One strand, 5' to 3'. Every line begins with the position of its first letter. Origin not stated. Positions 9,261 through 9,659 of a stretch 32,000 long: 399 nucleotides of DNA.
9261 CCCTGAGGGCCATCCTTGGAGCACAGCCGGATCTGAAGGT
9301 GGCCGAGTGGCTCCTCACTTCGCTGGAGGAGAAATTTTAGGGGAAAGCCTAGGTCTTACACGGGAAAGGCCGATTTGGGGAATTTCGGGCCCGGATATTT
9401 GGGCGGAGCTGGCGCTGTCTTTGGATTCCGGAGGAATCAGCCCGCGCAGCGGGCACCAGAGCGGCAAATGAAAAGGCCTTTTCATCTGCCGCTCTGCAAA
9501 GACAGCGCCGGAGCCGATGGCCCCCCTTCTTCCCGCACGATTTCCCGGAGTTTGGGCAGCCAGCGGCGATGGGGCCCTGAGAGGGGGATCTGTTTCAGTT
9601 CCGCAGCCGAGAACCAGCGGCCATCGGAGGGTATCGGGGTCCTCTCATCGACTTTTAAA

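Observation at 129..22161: Nine copies of a 90-108 nt cloverleaf-like (four-way-junction) palindromic element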

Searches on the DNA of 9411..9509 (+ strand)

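Call 80: search_dna_similar(query=window:9411-9509:+, collection=plasmids, mode=distant, max_evalue=0.01, max_rows=8)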
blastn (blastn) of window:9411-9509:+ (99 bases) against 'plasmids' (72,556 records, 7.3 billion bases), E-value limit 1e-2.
No match.

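Call 81: search_dna_similar(query=window:9411-9509:+, collection=phages, mode=distant, max_evalue=0.01, max_rows=8)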
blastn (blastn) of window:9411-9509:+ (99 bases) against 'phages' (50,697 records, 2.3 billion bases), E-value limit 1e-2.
No match.
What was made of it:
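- Tried and rejected: Plasmid and phage BLAST of copy 5 gave none (calls 80, 81).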
